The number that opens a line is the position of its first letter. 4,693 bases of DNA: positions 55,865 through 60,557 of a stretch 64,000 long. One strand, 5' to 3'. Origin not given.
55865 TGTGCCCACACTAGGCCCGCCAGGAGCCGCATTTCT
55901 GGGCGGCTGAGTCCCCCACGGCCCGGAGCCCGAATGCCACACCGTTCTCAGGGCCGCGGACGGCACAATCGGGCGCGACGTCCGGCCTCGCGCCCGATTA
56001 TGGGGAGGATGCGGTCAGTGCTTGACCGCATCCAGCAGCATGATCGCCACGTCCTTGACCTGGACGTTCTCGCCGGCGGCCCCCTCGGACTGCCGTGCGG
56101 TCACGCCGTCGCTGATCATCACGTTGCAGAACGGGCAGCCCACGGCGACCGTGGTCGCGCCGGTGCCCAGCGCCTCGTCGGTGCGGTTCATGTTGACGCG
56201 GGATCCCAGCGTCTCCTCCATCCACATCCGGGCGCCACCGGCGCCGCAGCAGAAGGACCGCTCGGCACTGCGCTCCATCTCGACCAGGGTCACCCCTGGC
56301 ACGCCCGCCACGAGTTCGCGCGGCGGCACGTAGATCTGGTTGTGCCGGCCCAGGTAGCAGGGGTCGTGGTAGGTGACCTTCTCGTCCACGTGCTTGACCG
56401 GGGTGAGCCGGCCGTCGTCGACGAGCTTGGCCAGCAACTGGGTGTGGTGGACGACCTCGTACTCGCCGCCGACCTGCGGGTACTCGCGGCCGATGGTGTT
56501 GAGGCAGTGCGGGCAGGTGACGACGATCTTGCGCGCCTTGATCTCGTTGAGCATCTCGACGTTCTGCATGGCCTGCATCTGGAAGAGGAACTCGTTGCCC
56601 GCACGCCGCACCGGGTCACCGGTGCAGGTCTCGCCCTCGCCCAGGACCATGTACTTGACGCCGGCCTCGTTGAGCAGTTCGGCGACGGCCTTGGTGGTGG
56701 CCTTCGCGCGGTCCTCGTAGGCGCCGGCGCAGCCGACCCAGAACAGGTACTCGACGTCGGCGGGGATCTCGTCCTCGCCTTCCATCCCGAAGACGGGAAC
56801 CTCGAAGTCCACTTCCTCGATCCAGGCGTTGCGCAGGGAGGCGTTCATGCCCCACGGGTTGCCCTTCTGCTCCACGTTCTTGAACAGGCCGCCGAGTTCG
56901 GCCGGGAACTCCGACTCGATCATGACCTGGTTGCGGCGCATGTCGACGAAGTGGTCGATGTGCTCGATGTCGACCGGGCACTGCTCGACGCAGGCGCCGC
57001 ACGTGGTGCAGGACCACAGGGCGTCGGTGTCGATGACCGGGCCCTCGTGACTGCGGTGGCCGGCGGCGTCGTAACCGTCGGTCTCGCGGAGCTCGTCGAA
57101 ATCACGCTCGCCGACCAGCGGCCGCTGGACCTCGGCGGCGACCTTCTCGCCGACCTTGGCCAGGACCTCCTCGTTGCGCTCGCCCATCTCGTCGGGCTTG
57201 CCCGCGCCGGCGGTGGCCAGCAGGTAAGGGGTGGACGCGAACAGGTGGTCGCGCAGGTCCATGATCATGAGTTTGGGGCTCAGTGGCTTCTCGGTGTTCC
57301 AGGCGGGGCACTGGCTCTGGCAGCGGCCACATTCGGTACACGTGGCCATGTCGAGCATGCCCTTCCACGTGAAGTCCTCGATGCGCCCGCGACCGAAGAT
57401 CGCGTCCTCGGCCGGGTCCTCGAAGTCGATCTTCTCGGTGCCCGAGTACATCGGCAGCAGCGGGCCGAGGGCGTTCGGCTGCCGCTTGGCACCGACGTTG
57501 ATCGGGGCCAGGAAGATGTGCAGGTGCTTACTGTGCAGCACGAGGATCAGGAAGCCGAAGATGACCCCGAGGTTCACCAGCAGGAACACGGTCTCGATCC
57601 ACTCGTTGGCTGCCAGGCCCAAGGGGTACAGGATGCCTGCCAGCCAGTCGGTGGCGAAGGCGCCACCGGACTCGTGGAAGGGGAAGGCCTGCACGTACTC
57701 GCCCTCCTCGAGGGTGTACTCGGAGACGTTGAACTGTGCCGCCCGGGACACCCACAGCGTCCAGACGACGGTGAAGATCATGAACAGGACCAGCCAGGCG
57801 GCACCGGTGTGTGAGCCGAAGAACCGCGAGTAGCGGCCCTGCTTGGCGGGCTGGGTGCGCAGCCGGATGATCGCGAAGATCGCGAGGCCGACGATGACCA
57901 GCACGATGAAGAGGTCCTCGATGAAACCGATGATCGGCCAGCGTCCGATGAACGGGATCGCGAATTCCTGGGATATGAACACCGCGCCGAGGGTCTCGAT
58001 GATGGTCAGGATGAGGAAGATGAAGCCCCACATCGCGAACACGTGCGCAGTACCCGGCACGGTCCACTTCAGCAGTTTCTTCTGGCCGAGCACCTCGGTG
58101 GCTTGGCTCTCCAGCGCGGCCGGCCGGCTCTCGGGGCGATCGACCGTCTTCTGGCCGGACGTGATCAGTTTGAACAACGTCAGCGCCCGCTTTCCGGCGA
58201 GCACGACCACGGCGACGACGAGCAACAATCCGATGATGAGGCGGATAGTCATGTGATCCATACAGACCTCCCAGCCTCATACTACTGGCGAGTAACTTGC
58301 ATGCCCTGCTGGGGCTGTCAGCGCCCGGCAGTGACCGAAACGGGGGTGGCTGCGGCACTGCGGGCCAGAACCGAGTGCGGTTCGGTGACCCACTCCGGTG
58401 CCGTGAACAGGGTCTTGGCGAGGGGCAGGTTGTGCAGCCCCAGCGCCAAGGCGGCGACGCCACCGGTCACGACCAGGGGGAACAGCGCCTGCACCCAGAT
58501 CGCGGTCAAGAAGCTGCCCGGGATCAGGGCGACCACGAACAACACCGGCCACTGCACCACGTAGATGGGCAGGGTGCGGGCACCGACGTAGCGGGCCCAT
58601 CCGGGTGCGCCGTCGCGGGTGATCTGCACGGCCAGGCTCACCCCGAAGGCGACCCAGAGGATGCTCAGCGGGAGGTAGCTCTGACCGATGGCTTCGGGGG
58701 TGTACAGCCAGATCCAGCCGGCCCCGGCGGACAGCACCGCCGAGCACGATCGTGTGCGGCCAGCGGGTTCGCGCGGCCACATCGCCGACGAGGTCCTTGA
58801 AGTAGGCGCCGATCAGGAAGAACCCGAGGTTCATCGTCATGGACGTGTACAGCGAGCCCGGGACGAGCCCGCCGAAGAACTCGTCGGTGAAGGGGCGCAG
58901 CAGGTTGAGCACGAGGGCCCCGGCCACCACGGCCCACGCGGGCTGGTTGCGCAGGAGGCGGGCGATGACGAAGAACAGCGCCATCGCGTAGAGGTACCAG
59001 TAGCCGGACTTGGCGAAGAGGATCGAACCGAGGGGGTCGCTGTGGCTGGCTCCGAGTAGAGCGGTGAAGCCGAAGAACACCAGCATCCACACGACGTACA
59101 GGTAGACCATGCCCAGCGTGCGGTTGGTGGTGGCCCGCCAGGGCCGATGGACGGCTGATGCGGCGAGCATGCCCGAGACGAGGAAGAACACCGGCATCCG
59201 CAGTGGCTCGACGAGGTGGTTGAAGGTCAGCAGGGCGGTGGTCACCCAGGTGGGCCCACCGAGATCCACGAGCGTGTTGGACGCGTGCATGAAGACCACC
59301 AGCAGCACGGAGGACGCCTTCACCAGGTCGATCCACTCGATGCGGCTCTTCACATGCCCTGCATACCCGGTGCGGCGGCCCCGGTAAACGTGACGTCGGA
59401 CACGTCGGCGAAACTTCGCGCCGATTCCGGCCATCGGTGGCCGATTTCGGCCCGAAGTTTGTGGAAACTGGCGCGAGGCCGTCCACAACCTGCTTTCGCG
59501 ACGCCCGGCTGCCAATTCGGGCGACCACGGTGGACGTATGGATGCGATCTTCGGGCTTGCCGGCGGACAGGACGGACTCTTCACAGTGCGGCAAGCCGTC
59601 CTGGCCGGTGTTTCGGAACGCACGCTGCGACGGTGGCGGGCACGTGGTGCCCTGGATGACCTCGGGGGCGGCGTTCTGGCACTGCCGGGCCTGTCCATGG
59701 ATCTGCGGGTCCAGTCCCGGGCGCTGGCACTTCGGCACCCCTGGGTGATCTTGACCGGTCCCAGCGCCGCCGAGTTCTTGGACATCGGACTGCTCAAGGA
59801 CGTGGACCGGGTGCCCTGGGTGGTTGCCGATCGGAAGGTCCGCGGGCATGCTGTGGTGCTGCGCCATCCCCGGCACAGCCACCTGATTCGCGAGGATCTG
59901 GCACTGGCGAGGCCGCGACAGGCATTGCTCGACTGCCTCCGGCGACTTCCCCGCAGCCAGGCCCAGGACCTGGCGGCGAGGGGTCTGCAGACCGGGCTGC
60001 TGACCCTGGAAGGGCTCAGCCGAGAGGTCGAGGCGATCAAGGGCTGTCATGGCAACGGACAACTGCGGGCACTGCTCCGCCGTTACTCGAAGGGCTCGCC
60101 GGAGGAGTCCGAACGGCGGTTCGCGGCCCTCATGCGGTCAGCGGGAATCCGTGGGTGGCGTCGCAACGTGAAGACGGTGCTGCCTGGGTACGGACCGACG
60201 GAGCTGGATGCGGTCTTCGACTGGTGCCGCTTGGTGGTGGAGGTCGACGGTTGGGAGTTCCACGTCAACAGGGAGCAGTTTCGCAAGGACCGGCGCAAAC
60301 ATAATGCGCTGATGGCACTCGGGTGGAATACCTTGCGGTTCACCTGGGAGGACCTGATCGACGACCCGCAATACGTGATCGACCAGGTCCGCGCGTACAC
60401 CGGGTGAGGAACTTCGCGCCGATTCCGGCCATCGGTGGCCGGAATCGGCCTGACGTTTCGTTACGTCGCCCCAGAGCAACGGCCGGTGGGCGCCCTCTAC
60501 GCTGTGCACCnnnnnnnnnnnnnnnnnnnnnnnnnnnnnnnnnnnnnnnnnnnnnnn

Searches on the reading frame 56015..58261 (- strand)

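Call 32: search_protein_families(library=pfam, proteins=[window:56015-58261:-], max_evalue=1)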
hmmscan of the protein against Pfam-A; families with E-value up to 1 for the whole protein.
window:56015-58261:- (748 aa): 19 families
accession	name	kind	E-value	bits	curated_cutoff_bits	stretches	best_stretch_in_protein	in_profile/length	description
PF02754.22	CCG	-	1.1e-33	115.6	20.6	2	629-716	1-84/85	Cysteine-rich domain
PF13187.11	Fer4_9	-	3.4e-10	40.2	27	1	308-431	2-50/52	4Fe-4S dicluster domain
PF12838.12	Fer4_7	-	8.9e-09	36.1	27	2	415-432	35-52/52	4Fe-4S dicluster domain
PF13183.11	Fer4_8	-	3.2e-08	34.4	27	2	305-432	2-68/68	4Fe-4S dicluster domain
PF13237.11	Fer4_10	-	7.8e-08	32.6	25.5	1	303-429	4-53/53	4Fe-4S dicluster domain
PF12797.12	Fer4_2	-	1.1e-07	31.8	24.5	2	300-320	2-22/22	4Fe-4S binding domain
PF13484.11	Fer4_16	-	2.5e-06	28.6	30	2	308-328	2-21/66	4Fe-4S double cluster binding domain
PF00037.32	Fer4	-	1.7e-05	24.8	21.1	2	418-431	8-21/24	4Fe-4S binding domain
PF13534.11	Fer4_17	-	3.1e-05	24.9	22.2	2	303-319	41-57/61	4Fe-4S dicluster domain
PF25160.1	LdpA_Fe-S-bd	-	0.00027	21.1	27.6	1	306-320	26-40/49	LdpA Fe-S cluster-binding domain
PF14697.11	Fer4_21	-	0.00095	19.7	35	2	417-431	40-55/59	4Fe-4S dicluster domain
PF12800.12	Fer4_4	-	0.0013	19.4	24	2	306-321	2-17/17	4Fe-4S binding domain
PF12798.12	Fer4_3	-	0.0075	17.5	27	2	418-432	1-15/15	4Fe-4S binding domain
PF13746.11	Fer4_18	-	0.049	14.3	27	1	413-433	56-76/114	4Fe-4S dicluster domain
PF02591.20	Zn_ribbon_9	-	0.049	14.2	29.1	1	569-586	12-29/33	C4-type zinc ribbon domain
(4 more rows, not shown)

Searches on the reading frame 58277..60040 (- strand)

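Call 32: search_protein_families(library=pfam, proteins=[window:58277-60040:-], max_evalue=1)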
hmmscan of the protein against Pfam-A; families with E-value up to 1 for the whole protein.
window:58277-60040:- (587 aa): 3 families
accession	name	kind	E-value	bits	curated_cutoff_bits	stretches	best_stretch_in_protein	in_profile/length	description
PF01757.29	Acyl_transf_3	-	9.7e-17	61.4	31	1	235-421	2-204/326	Acyltransferase domain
PF07786.18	HGSNAT_cat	-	0.08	12.9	22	1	233-387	1-141/222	Heparan-alpha-glucosaminide N-acetyltransferase, catalytic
PF06749.17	DUF1218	-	0.1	13.5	25.3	1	288-332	6-57/95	Protein of unknown function (DUF1218)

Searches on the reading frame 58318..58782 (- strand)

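Call 74: search_protein_families(library=pfam, proteins=[window:58318-58782:-], max_evalue=0.001)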
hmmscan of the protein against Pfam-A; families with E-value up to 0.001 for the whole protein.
window:58318-58782:- (154 aa): 1 family
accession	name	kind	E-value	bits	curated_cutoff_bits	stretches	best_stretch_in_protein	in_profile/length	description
PF01757.29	Acyl_transf_3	-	4.7e-05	23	31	1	13-113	217-319/326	Acyltransferase domain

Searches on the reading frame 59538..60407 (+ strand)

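Call 32: search_protein_families(library=pfam, proteins=[window:59538-60407:+], max_evalue=1)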
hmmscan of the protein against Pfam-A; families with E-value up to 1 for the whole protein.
window:59538-60407:+ (289 aa): 9 families
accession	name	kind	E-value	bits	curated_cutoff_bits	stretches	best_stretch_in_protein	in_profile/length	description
PF18741.7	MTES_1575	-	1.6e-07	31.8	38.2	1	230-285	38-93/96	REase_MTES_1575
PF04480.18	DUF559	-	3e-07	30.7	20.6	1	190-285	16-105/109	Protein of unknown function (DUF559)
PF13338.12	AbiEi_4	-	1.1e-06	29.1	25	1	7-40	6-39/49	Transcriptional regulator, AbiEi antitoxin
PF13384.12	HTH_23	-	0.011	15.9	24.6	1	24-36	28-40/50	Homeodomain-like domain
PF13551.12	HTH_29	-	0.074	13.6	28.1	1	20-36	19-35/64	Winged helix-turn helix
PF17194.10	AbiEi_3_N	-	0.078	13.5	26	1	23-68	26-71/93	Transcriptional regulator, AbiEi antitoxin N-terminal domain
PF00376.29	MerR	-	0.085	13.1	28.2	1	22-37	8-23/38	MerR family regulatory protein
PF12728.13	HTH_17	-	0.098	13.4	27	1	22-39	10-27/51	Helix-turn-helix domain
PF04270.18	Strep_his_triad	-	0.24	11.8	27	1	101-120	17-36/52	Streptococcal histidine triad protein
